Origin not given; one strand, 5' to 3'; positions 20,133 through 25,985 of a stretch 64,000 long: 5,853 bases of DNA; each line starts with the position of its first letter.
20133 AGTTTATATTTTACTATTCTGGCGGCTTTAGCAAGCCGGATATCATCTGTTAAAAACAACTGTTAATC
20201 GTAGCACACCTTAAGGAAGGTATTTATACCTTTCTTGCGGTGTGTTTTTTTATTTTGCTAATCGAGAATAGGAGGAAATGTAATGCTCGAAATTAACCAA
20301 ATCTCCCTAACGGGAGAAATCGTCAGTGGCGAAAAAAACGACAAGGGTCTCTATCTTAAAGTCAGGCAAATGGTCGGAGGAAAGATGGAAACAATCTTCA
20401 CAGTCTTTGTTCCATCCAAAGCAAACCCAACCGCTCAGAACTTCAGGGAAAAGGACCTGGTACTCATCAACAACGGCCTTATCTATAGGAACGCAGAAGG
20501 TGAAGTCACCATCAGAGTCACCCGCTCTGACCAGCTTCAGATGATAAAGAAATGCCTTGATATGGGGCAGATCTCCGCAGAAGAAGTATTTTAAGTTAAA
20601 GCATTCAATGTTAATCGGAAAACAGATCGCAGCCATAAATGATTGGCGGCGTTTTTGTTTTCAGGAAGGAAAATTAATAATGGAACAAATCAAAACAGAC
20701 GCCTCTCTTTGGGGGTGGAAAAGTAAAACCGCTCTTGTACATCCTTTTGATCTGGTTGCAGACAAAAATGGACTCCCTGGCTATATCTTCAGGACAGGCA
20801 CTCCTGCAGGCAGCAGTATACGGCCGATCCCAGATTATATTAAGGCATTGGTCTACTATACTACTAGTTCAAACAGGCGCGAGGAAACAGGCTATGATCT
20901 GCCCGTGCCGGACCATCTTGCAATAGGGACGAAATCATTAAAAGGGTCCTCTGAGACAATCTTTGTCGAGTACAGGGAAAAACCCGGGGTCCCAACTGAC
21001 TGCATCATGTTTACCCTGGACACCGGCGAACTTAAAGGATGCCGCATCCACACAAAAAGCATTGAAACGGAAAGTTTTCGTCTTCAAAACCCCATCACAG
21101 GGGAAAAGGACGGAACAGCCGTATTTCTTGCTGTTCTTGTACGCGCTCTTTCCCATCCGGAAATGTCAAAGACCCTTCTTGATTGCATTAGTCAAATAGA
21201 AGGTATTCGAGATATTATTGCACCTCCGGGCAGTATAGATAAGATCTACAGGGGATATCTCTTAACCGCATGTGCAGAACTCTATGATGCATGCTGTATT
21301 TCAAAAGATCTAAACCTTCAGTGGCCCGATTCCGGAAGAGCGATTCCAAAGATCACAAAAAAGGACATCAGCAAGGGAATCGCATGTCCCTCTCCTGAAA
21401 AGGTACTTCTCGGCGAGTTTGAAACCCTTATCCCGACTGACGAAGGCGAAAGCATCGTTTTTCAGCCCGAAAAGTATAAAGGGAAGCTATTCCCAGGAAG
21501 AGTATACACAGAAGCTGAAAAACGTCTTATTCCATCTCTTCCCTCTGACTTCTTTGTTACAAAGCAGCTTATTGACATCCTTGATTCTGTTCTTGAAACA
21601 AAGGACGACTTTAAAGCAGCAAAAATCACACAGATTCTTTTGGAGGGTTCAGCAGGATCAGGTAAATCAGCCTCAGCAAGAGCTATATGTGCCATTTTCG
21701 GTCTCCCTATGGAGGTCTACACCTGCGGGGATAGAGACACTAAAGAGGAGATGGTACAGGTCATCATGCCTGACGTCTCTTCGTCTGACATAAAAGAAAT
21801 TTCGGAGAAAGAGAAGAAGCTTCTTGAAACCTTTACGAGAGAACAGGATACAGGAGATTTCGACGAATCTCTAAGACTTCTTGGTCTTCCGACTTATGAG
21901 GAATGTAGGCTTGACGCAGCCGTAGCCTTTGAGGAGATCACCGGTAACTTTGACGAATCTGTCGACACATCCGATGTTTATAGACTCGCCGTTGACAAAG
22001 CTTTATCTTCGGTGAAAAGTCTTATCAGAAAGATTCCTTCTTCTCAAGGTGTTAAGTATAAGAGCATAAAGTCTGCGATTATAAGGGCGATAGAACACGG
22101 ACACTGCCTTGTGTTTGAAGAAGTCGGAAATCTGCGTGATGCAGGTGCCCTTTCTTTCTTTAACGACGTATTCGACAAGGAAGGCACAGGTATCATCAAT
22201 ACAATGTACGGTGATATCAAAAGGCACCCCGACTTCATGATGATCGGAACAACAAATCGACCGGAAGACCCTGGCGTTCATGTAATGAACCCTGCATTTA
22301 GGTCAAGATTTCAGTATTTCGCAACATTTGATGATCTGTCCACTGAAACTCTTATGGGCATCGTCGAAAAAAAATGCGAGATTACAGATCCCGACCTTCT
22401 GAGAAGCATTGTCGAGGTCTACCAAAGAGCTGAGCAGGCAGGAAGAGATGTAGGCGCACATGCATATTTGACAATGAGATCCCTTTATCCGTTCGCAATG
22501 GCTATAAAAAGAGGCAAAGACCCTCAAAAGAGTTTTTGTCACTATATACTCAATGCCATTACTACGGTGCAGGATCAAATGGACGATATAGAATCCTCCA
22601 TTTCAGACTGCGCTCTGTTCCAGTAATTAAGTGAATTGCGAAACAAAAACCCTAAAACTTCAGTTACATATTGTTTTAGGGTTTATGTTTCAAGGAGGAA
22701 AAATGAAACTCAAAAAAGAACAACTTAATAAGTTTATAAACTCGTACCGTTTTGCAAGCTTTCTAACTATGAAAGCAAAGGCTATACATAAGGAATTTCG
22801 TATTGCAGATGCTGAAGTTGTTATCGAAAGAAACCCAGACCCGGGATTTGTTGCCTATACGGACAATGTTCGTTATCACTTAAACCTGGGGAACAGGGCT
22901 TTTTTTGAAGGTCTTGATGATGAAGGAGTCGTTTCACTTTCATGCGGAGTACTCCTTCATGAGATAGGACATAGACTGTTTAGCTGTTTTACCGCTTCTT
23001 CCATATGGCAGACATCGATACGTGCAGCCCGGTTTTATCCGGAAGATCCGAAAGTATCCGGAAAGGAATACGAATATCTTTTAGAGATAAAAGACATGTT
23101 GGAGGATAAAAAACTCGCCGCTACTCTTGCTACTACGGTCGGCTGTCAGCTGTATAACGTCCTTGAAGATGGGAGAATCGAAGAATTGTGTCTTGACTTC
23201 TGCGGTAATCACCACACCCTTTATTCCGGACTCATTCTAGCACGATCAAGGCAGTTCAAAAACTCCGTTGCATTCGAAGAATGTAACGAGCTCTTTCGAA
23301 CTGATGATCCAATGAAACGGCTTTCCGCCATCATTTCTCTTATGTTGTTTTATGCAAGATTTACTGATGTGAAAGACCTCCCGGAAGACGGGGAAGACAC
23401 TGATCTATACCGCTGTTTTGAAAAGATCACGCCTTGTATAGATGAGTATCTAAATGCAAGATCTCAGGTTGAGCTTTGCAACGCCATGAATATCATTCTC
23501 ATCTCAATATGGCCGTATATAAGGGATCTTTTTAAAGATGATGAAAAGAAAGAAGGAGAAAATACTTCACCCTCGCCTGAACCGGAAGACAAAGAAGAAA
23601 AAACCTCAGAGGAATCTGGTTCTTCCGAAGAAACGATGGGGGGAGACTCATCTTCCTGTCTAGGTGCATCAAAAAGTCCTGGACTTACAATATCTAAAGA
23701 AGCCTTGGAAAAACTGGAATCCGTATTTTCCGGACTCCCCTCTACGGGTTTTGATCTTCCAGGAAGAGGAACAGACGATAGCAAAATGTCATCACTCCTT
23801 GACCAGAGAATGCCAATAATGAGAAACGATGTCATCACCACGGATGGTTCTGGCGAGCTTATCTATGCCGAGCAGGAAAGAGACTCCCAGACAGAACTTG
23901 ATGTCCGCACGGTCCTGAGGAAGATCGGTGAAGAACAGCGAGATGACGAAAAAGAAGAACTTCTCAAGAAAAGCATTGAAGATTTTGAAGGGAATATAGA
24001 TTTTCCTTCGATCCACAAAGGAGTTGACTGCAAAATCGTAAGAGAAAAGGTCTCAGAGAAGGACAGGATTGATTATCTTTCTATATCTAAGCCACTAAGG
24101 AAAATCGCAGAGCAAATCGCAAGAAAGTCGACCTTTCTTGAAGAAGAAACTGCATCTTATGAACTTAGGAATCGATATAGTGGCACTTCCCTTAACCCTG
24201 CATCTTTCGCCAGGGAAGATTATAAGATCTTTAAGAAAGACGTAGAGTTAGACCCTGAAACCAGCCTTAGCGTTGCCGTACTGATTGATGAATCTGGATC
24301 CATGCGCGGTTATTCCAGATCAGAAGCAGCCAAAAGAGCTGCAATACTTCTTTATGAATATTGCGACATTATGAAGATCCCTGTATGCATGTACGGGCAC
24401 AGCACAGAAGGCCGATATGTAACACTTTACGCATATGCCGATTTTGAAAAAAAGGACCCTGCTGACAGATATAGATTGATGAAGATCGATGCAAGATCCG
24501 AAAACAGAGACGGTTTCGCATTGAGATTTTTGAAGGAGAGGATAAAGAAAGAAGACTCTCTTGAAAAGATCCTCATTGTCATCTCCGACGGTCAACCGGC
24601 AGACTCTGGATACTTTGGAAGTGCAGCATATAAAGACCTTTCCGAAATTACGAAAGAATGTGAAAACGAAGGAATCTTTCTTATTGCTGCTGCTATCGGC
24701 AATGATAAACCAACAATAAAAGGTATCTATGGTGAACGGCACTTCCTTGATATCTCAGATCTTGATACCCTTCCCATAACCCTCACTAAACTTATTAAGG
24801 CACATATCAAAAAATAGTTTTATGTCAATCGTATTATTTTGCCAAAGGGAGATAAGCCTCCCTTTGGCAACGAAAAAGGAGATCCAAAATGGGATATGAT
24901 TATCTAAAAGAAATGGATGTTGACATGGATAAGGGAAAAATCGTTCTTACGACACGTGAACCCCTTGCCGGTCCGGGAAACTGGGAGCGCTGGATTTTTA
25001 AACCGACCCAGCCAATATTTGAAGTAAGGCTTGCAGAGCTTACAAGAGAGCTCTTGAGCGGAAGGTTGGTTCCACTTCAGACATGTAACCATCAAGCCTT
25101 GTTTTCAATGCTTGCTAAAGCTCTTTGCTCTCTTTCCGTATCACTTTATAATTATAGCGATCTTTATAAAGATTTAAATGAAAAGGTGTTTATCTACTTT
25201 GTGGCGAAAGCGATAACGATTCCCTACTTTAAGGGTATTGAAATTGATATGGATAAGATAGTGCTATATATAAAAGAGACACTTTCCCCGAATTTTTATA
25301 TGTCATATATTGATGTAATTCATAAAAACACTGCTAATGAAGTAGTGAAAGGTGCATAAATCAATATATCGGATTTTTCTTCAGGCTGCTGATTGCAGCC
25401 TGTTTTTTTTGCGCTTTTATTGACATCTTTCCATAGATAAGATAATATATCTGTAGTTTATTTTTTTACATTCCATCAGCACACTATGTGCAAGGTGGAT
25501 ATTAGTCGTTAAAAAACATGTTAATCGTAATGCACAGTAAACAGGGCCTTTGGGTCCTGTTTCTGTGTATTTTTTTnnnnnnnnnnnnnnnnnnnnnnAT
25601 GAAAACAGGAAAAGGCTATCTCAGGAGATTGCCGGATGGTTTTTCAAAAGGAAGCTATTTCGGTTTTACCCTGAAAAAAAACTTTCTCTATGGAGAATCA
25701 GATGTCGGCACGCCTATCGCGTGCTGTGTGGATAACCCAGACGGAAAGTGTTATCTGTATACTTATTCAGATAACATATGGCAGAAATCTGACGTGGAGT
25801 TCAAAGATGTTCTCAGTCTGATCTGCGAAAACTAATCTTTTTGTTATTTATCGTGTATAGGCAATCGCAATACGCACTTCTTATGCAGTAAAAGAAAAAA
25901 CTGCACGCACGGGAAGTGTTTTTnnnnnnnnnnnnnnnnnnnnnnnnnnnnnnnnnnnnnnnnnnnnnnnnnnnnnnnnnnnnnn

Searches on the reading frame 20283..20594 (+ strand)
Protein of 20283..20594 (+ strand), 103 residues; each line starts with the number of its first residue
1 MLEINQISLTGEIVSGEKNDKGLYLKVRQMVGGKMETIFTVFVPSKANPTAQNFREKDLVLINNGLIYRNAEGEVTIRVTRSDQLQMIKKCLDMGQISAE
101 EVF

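Call 15: search_protein_families(library=pfam, proteins=[window:20283-20594:+], max_evalue=0.001)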
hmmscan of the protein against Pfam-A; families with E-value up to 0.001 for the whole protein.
window:20283-20594:+ (103 aa): 0 families

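Call 42: search_protein_families(library=ncbifam, proteins=[window:20283-20594:+], max_evalue=0.01)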
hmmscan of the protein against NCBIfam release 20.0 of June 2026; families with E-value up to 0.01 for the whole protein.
window:20283-20594:+ (103 aa): 0 families

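Call 73: search_protein_families(library=phrogs, proteins=[window:20283-20594:+], max_evalue=0.01)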
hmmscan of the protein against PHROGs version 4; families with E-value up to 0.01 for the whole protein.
window:20283-20594:+ (103 aa): 0 families

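Call 120: search_protein_families(library=padloc, proteins=[window:20283-20594:+], max_evalue=0.001)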
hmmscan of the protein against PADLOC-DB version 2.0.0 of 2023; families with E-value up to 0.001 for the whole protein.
window:20283-20594:+ (103 aa): 0 families

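Call 121: predict_structure(protein=window:20283-20591:+)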
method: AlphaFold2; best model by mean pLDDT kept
length: 103 residues; sequences in the alignment: 1
mean_pLDDT: 62.0   pTM: 0.46
mean pLDDT of the five models: 62.0, 58.6, 50.5, 49.3, 46.9
residues with pLDDT >= 90: 0; 70-90: 20; 50-70: 69; < 50: 14
segments of 3 or more residues with pLDDT < 50: 1-3, 49-58
pLDDT, mean of each block of 10 residues (from residue 1): 51 67 71 72 59 47 59 64 69 65 54
secondary structure, 60 per line:
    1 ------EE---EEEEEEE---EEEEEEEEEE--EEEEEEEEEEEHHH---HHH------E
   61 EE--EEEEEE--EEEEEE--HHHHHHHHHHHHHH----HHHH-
elements in order: E12-18 E22-31 E34-44 E60-62 E65-70 E73-78 H81-94 H99-102

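Call 123: fold_search(model_id=the predicted structure, library=pdb)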
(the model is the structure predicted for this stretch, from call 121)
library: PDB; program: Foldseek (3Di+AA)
matches with E <= 10: 1111; with E <= 0.001: 0
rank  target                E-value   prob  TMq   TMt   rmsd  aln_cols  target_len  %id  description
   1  2pqa_C                1.0e-01  0.60  0.35  0.30  12.2       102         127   12  Crystal Structure of Full-length Human RPA 14/32 Heterodimer (released 2007-11-13)
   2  6cqm_D                1.1e-01  0.51  0.31  0.32  13.3        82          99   15  Crystal Structure of mitochondrial single-stranded DNA binding proteins from S. cerevisiae, Rim1 (Form2) (released 2018-05-30)
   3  6cqo_F                1.7e-01  0.57  0.35  0.37  13.0        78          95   17  Crystal Structure of mitochondrial single-stranded DNA binding proteins from S. cerevisiae (SeMet Labeled), Rim1 (Form (released 2018-05-30)
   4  1yp6                  1.7e-01  0.18  0.25  0.17  15.7       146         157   11  Van der Waals Interactions Dominate Hydrophobic Association in a Protein Binding Site Occluded From Solvent Water (released 2005-08-30)
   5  4bgf_F                1.7e-01  0.18  0.27  0.12  17.6       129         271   15  The 3D-structure of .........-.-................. from M. tuberculosis (released 2013-07-24)
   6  1gcu                  1.9e-01  0.14  0.22  0.10  16.5       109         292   16  CRYSTAL STRUCTURE OF RAT BILIVERDIN REDUCTASE AT 1.4 A (released 2001-02-08)
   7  7azl_C                2.0e-01  0.35  0.31  0.13   9.1        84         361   12  DNA polymerase sliding clamp from Escherichia coli with peptide 38 bound (released 2021-12-01)
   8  1lc0                  2.3e-01  0.12  0.21  0.09  16.5       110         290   16  Structure of Biliverdin Reductase and the Enzyme-NADH Complex (released 2002-07-17)
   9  8djq_C                2.6e-01  0.30  0.30  0.11  10.2        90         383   17  Sliding-clamp-DnaE1 peptide (released 2023-01-18)
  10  4joi_B                2.6e-01  0.20  0.30  0.24  12.8       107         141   12  Crystal structure of the human telomeric Stn1-Ten1 complex (released 2013-05-29)
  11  6cqk_C                2.8e-01  0.57  0.38  0.42   9.5        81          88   12  Crystal Structure of mitochondrial single-stranded DNA binding proteins from S. cerevisiae, Rim1 (Form1) (released 2018-05-30)
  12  3hty_I                2.8e-01  0.33  0.25  0.27  11.4        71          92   13  Crystal structure of a lipocalin-like protein (BT_0869) from Bacteroides thetaiotaomicron VPI-5482 at 1.95 A resolutio (released 2009-07-07)
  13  1df3_MODEL_1_A        2.8e-01  0.12  0.24  0.16  15.6       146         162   12  SOLUTION STRUCTURE OF A RECOMBINANT MOUSE MAJOR URINARY PROTEIN (released 2000-05-10)
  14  7aze_B                3.1e-01  0.28  0.31  0.13   9.1        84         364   12  DNA polymerase sliding clamp from Escherichia coli with peptide 18 bound (released 2021-12-01)
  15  6fvl_D                3.1e-01  0.25  0.31  0.12   8.7        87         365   14  DNA polymerase sliding clamp from Escherichia coli with bound P7 peptide (released 2019-04-10)
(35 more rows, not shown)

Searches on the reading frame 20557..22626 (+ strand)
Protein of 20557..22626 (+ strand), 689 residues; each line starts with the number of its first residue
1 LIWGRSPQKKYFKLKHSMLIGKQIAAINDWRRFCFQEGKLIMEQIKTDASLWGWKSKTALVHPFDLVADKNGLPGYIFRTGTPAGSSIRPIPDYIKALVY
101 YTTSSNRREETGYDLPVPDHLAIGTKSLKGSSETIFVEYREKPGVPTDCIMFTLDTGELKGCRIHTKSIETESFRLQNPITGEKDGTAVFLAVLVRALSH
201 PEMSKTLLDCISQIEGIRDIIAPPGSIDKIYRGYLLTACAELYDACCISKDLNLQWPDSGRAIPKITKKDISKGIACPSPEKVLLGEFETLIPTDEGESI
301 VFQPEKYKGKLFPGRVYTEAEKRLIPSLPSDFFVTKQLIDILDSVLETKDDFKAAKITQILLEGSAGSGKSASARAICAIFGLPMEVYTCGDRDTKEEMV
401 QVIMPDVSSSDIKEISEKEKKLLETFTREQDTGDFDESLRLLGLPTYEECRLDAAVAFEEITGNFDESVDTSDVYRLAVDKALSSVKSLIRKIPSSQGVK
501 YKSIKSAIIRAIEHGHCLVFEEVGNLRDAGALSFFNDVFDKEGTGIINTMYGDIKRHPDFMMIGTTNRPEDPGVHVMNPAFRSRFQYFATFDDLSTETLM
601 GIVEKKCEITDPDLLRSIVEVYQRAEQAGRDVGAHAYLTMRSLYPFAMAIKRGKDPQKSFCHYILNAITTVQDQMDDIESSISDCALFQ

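Call 15: search_protein_families(library=pfam, proteins=[window:20557-22626:+], max_evalue=0.001)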
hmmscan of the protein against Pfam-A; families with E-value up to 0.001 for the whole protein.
window:20557-22626:+ (689 aa): 2 families
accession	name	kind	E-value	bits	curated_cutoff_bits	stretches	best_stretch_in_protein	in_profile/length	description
PF07728.20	AAA_5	-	1.5e-09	38.4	22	1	499-585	51-139/139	AAA domain (dynein-related subfamily)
PF00004.35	AAA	-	8e-06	26.8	21.2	0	360-427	1-51/131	ATPase family associated with various cellular activities (AAA)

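Call 63: find_homologous_proteins(query=window:20557-22626:+)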
Query window:20557-22626:+ (689 aa): 5 proteins with E <= 0.001 among 8000 candidates.
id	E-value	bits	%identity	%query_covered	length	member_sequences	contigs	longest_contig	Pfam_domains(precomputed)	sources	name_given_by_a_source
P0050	0.0e+0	1474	100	94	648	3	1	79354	PF00004.36,PF07728.21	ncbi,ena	-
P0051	2.6e-197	675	50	94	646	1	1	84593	PF07728.21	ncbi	-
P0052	5.1e-63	232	30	91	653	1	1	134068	PF07728.21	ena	-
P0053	4.5e-18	83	26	29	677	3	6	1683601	PF07728.21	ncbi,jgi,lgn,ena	ncbi:MAG: AAA family ATPase [Oscillospiraceae bacterium]|jgi:hypothetical protein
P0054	6.5e-16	76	27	31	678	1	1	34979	PF07728.21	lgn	-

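Call 64: find_encoding_contigs(protein=P0050, flank=2000, max_places=4)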
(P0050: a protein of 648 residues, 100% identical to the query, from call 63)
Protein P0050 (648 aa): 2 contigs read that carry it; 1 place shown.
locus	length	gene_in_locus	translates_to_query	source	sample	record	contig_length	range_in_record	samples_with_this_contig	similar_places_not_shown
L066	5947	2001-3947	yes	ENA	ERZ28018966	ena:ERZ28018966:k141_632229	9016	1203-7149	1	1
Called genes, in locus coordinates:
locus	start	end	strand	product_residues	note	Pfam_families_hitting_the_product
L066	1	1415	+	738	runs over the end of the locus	PF14768:RPA_interact_C (faint), PF01155:HypA (faint), PF01131:Topoisom_bac, PF13342:Toprim_Crpt (faint)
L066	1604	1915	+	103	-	-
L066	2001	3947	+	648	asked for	PF00004:AAA (faint), PF07728:AAA_5 (faint)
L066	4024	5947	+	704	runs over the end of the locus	PF00092:VWA (weak), PF11775:CobT_C (faint)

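Call 65: find_encoding_contigs(protein=P0051, flank=10000, max_places=2)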
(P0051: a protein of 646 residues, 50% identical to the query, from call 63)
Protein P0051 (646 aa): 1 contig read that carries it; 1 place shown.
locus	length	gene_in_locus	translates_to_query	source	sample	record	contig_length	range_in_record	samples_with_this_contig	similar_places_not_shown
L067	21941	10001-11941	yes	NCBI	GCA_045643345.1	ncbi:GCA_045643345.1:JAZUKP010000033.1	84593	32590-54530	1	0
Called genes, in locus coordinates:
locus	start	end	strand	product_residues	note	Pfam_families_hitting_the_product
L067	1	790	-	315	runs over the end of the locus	-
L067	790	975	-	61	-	-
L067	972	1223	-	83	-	-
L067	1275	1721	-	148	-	-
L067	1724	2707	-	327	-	PF00753:Lactamase_B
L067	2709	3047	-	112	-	-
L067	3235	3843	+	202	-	PF01381:HTH_3 (weak)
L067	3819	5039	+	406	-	-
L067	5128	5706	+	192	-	-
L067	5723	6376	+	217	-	-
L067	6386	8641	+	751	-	PF01131:Topoisom_bac, PF13342:Toprim_Crpt (weak), PF14768:RPA_interact_C (faint)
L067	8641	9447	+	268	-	-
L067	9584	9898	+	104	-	-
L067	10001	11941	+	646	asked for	PF07728:AAA_5 (faint)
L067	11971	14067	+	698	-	PF11775:CobT_C (faint)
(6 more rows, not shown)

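Call 66: find_encoding_contigs(protein=P0052, flank=10000, max_places=2)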
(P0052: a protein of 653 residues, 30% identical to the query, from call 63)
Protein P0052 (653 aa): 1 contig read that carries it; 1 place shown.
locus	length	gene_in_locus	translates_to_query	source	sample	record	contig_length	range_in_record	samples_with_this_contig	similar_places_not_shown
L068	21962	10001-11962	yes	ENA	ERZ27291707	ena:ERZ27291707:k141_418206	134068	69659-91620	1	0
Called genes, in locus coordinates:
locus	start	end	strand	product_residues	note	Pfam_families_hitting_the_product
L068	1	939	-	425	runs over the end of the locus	-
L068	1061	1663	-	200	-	-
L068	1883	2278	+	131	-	PF12844:HTH_19 (weak), PF01381:HTH_3, PF13443:HTH_26 (weak)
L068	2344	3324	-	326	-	PF00753:Lactamase_B (weak)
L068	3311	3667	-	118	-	-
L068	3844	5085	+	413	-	-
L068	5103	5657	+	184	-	-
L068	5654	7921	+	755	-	PF01131:Topoisom_bac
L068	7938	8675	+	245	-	-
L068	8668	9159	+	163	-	-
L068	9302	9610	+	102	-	-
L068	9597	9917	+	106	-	-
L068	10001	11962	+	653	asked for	PF07728:AAA_5 (faint)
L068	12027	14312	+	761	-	PF11775:CobT_C (weak)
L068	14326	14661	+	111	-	-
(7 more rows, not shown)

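Call 105: list_cluster_members(proteins=[P0050, P0051, P0004])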
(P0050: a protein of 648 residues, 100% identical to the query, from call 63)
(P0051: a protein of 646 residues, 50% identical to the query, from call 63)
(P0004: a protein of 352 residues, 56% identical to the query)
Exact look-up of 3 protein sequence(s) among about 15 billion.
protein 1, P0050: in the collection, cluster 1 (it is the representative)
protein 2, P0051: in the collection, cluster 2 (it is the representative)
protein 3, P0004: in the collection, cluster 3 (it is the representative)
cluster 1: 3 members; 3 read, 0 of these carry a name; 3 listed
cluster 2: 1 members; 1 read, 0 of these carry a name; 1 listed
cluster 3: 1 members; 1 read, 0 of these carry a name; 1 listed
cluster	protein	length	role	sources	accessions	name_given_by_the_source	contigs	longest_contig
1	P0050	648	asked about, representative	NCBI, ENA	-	-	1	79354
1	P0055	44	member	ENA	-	-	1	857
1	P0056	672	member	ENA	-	-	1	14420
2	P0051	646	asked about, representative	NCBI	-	-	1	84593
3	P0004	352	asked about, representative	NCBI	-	-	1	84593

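Call 106: find_encoding_contigs(protein=P0056, flank=10000, max_places=3)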
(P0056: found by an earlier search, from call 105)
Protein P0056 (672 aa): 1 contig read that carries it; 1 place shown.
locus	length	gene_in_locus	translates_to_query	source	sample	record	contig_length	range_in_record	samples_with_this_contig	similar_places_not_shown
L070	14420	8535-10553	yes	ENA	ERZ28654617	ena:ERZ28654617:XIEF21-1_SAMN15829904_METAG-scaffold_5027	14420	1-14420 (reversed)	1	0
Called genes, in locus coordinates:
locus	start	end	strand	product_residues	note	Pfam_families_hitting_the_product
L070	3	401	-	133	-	?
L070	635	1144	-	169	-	-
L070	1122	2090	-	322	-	PF00753:Lactamase_B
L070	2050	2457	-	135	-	-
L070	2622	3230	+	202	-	-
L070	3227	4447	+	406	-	-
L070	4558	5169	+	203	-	-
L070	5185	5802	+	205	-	-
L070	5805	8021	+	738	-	PF14768:RPA_interact_C (faint), PF01155:HypA (faint), PF01131:Topoisom_bac, PF13342:Toprim_Crpt (faint)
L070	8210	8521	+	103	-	-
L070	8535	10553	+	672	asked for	PF00004:AAA (faint), PF07728:AAA_5 (faint)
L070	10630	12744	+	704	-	PF00092:VWA (weak), PF11775:CobT_C (faint)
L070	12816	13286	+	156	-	-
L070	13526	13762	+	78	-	-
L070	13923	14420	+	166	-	?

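Call 120: search_protein_families(library=padloc, proteins=[window:20680-22626:+], max_evalue=0.001)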
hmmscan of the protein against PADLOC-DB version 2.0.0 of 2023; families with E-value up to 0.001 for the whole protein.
window:20680-22626:+ (648 aa): 1 family
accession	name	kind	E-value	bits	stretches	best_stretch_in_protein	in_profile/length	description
PDLC04606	PDC-M37B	-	0.00014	19.2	0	493-567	263-334/390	-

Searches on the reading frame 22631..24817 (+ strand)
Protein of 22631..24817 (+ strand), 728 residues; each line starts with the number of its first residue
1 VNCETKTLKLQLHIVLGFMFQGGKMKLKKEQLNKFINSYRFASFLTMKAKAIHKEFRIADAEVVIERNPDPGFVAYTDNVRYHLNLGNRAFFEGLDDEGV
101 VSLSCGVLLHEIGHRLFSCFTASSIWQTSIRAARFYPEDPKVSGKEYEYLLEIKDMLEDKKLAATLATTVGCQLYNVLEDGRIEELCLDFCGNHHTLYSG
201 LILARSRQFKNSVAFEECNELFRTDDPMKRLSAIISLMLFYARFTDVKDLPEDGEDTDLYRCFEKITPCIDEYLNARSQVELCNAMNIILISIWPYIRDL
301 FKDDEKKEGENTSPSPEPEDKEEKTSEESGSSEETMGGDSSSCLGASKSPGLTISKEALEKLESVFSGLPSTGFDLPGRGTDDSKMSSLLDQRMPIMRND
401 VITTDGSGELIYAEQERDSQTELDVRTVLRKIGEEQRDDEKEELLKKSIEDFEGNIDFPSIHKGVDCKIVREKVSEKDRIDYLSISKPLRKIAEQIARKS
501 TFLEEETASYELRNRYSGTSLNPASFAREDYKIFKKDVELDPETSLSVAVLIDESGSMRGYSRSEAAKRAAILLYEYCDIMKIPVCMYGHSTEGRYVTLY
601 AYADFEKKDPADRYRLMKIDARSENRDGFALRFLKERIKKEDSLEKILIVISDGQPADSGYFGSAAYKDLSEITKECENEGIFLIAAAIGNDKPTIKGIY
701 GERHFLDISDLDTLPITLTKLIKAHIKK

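Call 15: search_protein_families(library=pfam, proteins=[window:22631-24817:+], max_evalue=0.001)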
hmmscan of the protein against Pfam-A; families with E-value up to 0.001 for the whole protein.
window:22631-24817:+ (728 aa): 3 families
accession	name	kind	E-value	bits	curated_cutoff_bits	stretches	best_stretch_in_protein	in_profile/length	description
PF11775.14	CobT_C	-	3.4e-08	33.8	21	1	617-694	108-190/220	Cobalamin biosynthesis protein CobT VWA domain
PF00092.34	VWA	-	1.6e-06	28.9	23.8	1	548-694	2-144/174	von Willebrand factor type A domain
PF13519.12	VWA_2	-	5.3e-05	24.2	27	1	548-655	1-107/107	von Willebrand factor type A domain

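Call 120: search_protein_families(library=padloc, proteins=[window:22631-24817:+], max_evalue=0.001)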
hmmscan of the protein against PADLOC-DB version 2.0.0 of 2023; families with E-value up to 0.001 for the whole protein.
window:22631-24817:+ (728 aa): 0 families

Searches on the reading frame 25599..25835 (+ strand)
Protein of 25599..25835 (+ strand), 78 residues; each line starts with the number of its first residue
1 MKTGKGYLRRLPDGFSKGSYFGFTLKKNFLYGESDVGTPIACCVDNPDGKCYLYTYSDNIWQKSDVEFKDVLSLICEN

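Call 15: search_protein_families(library=pfam, proteins=[window:25599-25835:+], max_evalue=0.001)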
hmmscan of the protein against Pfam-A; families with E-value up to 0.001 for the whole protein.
window:25599-25835:+ (78 aa): 0 families

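Call 42: search_protein_families(library=ncbifam, proteins=[window:25599-25835:+], max_evalue=0.01)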
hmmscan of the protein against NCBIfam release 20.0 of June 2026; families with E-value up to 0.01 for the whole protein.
window:25599-25835:+ (78 aa): 0 families

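Call 73: search_protein_families(library=phrogs, proteins=[window:25599-25835:+], max_evalue=0.01)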
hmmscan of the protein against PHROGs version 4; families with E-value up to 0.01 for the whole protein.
window:25599-25835:+ (78 aa): 0 families

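Call 100: find_related_loci(query=A7, collection=viral_contigs, flank=3000)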
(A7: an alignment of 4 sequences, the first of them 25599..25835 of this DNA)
Query A7 (78 aa) in viral_contigs; peptide patterns used: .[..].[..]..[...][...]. (x = any residue, [..] = any of these).
179 stretches matched a pattern; 1 encode a relative of the query (tblastn E <= 1e-3); 1 distinct loci.
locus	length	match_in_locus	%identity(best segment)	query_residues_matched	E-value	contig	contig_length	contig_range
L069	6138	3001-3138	41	18-62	4e-7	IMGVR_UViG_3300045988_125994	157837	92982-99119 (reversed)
